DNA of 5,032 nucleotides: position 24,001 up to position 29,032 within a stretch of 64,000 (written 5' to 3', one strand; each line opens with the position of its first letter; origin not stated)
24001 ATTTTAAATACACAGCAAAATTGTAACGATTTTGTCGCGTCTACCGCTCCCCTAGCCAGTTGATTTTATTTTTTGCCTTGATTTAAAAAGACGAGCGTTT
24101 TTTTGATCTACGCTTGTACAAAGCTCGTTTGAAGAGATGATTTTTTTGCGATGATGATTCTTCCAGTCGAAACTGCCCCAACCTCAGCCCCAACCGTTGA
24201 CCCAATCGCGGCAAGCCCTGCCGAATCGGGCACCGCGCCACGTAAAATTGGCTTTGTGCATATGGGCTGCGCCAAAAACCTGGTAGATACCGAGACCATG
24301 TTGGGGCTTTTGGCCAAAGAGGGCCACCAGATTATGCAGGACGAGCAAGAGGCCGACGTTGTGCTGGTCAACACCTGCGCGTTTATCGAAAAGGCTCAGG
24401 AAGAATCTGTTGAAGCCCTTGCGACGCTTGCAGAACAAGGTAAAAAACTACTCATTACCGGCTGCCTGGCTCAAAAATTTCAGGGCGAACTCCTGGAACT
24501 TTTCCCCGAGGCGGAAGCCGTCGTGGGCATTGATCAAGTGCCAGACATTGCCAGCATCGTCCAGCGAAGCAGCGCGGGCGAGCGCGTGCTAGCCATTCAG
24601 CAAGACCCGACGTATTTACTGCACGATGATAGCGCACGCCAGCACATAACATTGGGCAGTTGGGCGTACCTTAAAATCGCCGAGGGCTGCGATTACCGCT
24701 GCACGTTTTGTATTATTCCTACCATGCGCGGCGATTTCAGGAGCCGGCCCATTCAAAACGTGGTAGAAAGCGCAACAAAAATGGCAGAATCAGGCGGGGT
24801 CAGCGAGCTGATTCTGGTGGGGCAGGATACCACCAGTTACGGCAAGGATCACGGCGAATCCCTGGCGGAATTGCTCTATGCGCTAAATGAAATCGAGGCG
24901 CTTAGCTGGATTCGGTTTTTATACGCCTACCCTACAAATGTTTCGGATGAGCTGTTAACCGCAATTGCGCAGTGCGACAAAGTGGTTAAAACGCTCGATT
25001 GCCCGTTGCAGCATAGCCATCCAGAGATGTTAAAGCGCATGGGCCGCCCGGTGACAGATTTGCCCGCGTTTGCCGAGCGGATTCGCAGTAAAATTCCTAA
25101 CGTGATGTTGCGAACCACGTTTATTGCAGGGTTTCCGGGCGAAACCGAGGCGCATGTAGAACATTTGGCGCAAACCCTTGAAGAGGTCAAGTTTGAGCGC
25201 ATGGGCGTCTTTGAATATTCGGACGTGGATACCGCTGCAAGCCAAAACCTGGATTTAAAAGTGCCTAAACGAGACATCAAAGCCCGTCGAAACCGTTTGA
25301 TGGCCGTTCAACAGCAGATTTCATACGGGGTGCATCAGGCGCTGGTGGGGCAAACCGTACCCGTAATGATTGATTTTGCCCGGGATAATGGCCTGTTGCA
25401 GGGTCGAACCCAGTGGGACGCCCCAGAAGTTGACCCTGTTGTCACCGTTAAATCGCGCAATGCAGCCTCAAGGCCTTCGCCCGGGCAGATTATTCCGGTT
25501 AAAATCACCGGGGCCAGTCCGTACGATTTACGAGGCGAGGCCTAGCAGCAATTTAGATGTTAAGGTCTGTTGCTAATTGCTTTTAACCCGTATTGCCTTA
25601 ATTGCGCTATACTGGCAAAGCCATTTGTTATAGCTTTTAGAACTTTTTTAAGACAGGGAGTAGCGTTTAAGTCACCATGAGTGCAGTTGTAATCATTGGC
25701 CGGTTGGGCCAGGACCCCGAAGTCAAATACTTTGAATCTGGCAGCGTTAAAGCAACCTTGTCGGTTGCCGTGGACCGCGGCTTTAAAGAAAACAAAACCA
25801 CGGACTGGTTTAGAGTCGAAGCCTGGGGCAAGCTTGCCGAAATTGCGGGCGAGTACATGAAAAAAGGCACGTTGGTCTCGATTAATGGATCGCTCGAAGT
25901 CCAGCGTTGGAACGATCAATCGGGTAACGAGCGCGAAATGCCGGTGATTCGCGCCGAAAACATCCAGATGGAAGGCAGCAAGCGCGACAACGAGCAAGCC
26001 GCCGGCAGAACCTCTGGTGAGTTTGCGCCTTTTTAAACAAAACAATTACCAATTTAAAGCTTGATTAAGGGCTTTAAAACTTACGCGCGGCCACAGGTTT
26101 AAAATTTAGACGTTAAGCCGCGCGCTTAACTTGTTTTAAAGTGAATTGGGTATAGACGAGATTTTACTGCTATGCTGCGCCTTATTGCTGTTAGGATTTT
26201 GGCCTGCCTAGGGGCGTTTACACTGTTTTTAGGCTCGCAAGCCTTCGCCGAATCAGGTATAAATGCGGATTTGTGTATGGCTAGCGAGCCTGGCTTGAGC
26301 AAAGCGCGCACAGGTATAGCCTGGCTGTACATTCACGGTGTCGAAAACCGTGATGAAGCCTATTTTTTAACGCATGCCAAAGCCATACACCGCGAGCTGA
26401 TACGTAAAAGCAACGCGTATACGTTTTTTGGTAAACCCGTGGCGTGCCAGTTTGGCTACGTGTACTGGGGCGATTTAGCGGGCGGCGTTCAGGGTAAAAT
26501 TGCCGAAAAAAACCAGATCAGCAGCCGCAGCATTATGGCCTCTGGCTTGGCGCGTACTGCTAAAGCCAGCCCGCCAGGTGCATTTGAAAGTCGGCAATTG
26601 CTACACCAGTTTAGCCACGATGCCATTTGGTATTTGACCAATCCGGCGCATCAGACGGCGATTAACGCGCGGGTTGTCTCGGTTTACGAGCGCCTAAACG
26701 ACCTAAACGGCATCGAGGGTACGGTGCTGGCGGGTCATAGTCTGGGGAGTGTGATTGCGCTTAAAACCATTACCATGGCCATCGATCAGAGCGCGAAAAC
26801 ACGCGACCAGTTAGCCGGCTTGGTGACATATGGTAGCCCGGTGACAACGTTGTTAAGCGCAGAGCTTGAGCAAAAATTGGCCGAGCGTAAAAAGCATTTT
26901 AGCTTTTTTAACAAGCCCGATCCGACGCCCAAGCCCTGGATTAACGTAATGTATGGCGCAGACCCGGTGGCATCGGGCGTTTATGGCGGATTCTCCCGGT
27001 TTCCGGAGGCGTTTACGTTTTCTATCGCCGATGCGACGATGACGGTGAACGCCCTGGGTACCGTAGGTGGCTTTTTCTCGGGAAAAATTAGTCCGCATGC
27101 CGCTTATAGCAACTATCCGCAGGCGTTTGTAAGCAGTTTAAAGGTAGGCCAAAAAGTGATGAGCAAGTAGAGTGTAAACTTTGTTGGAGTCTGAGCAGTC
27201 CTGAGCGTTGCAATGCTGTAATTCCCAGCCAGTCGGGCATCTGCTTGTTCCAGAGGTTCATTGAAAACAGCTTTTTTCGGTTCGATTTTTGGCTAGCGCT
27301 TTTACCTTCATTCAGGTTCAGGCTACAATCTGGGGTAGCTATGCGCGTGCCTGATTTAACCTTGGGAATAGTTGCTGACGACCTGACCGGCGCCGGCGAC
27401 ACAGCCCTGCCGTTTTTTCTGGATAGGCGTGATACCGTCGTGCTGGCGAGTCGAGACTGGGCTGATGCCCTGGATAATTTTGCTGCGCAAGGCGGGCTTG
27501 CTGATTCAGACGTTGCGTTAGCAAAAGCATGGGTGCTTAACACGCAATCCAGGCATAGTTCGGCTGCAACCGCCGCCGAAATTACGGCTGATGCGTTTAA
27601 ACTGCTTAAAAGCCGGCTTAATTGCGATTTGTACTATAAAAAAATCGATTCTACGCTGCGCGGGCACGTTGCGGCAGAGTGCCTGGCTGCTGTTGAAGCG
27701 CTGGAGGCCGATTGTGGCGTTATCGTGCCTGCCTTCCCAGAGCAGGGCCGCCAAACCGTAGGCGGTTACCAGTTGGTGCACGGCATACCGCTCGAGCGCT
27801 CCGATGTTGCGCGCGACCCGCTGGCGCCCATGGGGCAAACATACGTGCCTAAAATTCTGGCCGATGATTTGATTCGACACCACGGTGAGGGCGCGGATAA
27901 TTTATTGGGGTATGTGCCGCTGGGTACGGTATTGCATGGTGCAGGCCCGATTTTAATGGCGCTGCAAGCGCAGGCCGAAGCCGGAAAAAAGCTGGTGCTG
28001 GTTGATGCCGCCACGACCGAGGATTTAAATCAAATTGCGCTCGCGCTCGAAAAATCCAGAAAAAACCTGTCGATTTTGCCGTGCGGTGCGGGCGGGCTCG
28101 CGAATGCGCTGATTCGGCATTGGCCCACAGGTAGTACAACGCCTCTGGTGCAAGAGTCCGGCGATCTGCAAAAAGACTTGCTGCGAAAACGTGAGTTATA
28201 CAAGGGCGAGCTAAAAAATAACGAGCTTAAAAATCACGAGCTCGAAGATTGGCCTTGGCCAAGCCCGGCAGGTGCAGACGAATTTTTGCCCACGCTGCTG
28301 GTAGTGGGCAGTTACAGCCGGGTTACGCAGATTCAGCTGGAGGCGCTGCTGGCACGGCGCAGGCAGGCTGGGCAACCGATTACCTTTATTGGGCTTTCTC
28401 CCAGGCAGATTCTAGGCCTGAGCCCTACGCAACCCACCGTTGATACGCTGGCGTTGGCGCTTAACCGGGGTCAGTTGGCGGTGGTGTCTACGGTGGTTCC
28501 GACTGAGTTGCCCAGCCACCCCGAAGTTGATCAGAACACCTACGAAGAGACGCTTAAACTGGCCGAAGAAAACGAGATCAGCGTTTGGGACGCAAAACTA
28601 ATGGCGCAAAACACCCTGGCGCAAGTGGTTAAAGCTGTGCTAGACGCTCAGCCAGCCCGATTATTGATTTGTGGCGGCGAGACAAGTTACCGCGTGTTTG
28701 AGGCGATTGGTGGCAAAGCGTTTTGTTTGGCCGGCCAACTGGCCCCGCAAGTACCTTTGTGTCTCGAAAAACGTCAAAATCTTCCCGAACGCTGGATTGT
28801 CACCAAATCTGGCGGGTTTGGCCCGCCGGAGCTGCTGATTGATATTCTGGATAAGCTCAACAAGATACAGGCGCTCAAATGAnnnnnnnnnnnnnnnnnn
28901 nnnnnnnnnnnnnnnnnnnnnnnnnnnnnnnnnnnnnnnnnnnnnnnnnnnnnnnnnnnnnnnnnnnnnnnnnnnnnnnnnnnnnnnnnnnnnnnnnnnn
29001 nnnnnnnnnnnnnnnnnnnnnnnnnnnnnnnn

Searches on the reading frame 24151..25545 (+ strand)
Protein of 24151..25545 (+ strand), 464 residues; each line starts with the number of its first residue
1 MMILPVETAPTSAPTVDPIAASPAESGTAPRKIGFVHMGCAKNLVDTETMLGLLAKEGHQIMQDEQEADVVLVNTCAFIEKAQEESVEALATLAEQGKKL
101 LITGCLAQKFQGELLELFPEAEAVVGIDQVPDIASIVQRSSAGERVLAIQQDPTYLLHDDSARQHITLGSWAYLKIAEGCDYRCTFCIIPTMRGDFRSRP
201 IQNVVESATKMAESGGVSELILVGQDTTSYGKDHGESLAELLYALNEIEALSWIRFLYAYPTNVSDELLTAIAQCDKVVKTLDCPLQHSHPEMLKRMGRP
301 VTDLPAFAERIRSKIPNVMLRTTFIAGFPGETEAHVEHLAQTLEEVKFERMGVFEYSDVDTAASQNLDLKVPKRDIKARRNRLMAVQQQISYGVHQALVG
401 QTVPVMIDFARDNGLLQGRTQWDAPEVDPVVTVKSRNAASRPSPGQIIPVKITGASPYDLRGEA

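Call 15: search_protein_families(library=pfam, proteins=[window:24151-25545:+], max_evalue=0.0001)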
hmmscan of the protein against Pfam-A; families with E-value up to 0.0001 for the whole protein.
window:24151-25545:+ (464 aa): 3 families
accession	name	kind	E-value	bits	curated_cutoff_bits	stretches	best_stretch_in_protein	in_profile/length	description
PF00919.26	UPF0004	-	1.1e-25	89.9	27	1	32-126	1-98/98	Uncharacterized protein family UPF0004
PF04055.27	Radical_SAM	-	4.9e-19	69.5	29.5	1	176-342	3-165/166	Radical SAM superfamily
PF18693.7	TRAM_2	-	7.9e-17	61.6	27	1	399-464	1-62/63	TRAM domain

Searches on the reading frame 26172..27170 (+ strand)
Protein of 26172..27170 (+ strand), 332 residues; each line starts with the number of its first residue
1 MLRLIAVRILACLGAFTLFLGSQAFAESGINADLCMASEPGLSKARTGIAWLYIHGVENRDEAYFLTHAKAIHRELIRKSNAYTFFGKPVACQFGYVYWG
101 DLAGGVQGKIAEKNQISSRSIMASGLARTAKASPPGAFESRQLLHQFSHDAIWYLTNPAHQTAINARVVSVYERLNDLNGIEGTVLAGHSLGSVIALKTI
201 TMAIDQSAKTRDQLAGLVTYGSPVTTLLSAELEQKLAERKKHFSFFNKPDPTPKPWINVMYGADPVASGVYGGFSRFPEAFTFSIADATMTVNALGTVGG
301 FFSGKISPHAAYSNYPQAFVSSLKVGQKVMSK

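Call 15: search_protein_families(library=pfam, proteins=[window:26172-27170:+], max_evalue=0.0001)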
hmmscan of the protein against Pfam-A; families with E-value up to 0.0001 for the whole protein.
window:26172-27170:+ (332 aa): 1 family
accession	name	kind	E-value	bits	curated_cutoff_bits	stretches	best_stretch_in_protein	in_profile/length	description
PF01764.32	Lipase_3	-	9.9e-06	25.9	22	1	184-254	65-134/140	Lipase (class 3)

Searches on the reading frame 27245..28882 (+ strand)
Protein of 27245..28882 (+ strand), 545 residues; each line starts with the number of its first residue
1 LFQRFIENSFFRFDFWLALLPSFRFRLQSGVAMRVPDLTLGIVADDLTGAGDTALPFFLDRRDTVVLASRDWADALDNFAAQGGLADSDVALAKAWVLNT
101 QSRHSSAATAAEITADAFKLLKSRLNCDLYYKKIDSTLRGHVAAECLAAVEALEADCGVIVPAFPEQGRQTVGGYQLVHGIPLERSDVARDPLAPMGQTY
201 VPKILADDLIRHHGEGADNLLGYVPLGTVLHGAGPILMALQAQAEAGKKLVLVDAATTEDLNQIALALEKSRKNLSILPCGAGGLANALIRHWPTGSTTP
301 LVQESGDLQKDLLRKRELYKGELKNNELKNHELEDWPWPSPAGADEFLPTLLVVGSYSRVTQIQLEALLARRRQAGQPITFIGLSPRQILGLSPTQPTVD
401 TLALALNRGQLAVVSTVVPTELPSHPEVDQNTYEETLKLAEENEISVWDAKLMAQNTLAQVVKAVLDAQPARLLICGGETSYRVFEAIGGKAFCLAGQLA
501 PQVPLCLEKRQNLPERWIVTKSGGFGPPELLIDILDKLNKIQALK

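Call 15: search_protein_families(library=pfam, proteins=[window:27245-28882:+], max_evalue=0.0001)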
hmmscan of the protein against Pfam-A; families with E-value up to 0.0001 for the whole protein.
window:27245-28882:+ (545 aa): 2 families
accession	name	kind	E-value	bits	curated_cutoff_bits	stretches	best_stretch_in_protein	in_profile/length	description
PF07005.16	SBD_N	-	1.6e-48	165.9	25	1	40-289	1-230/230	Sugar-binding N-terminal domain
PF17042.10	NBD_C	-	2e-21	77.6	28.3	1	351-531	1-168/168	Nucleotide-binding C-terminal domain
